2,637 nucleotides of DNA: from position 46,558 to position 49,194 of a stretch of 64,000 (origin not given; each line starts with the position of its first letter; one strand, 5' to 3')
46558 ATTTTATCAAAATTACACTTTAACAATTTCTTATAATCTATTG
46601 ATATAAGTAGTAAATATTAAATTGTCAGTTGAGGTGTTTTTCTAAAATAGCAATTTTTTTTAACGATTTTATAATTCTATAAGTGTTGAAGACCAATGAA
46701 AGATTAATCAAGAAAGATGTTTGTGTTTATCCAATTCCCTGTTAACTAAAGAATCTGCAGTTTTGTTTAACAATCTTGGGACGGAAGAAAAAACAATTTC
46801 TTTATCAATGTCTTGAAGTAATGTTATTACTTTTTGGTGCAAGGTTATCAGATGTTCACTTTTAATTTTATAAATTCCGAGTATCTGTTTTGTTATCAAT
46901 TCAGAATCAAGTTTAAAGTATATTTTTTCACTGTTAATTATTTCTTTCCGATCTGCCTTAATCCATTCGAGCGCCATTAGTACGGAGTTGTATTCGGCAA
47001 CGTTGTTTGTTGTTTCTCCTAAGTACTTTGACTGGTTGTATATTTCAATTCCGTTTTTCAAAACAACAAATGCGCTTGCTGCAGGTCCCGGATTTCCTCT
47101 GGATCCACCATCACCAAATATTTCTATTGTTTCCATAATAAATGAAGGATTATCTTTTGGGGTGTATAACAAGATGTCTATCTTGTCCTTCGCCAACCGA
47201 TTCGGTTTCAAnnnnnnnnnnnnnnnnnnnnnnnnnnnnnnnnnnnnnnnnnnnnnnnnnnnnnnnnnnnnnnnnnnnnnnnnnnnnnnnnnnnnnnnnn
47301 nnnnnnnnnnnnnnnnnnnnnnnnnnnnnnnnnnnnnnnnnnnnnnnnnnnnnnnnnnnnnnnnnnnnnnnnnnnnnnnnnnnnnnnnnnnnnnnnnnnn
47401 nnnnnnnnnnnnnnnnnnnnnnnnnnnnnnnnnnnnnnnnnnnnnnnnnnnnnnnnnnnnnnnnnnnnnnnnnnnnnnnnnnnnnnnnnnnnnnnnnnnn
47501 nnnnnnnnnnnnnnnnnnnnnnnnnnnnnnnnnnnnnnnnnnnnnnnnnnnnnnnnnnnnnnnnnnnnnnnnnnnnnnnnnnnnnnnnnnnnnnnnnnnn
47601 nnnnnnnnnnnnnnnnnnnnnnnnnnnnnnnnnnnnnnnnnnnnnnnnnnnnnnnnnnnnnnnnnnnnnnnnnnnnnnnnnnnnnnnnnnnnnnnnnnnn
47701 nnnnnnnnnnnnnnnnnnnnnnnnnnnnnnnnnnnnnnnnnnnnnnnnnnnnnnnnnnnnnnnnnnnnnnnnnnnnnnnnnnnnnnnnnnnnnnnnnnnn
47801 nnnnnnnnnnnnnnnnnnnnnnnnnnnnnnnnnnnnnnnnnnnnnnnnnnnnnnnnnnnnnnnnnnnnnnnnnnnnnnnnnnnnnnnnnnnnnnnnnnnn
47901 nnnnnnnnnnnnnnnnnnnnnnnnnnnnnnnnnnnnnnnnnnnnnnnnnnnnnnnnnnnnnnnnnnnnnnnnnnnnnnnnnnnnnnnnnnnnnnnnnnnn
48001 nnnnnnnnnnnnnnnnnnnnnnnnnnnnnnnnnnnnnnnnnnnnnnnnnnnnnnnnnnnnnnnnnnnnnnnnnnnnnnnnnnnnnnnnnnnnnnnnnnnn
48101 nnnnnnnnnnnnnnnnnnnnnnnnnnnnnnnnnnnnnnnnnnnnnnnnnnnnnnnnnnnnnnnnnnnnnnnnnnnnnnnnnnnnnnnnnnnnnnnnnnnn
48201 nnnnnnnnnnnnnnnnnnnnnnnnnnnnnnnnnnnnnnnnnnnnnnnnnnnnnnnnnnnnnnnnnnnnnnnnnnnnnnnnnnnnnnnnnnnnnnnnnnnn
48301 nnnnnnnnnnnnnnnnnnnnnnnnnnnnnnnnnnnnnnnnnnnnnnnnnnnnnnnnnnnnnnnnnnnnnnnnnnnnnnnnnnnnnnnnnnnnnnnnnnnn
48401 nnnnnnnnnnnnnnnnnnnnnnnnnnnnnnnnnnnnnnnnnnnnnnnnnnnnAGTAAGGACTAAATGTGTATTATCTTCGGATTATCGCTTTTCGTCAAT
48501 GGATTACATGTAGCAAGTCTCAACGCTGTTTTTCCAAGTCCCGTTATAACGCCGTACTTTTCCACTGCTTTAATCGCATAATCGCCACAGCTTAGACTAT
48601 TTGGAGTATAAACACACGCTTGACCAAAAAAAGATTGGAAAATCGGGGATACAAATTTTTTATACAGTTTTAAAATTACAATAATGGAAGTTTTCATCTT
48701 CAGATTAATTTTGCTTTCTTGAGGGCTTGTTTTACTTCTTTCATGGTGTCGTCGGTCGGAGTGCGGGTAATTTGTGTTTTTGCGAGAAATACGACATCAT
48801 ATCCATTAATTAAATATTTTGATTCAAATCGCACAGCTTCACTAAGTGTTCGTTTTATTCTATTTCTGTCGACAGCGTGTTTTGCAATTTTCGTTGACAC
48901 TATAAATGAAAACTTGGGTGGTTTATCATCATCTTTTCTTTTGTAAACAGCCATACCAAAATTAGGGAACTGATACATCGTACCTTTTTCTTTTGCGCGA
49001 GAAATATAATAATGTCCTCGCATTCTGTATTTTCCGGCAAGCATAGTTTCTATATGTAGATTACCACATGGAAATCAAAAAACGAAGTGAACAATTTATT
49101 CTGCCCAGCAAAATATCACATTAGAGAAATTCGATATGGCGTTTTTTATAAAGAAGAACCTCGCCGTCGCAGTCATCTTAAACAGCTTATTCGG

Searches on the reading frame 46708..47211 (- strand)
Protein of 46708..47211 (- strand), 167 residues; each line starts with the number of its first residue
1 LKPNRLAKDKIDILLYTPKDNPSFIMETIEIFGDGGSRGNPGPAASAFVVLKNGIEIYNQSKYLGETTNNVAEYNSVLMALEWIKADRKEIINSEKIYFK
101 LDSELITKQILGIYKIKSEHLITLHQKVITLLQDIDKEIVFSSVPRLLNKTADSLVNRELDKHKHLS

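Call 19: search_protein_families(library=pfam, proteins=[window:46708-47211:-], max_evalue=0.001)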
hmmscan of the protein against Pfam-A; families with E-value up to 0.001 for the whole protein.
window:46708-47211:- (167 aa): 2 families
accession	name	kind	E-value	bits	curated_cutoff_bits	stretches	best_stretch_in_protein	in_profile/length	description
PF13456.12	RVT_3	-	3.7e-08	33.8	21.6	1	34-158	3-122/123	Reverse transcriptase-like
PF00075.30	RNase_H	-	8.9e-08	32.9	25.8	1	28-130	3-98/141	RNase H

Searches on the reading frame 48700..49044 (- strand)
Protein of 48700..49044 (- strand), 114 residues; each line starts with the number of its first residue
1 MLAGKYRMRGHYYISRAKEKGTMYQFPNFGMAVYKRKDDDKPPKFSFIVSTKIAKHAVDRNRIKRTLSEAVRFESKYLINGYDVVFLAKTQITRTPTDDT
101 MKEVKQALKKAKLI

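Call 47: search_protein_families(library=pfam, proteins=[window:48700-49044:-], max_evalue=0.001)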
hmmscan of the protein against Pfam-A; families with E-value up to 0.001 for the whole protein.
window:48700-49044:- (114 aa): 1 family
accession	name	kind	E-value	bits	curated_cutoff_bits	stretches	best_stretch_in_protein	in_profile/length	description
PF00825.24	Ribonuclease_P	-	1.5e-18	67.2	22.3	1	5-111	4-108/109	Ribonuclease P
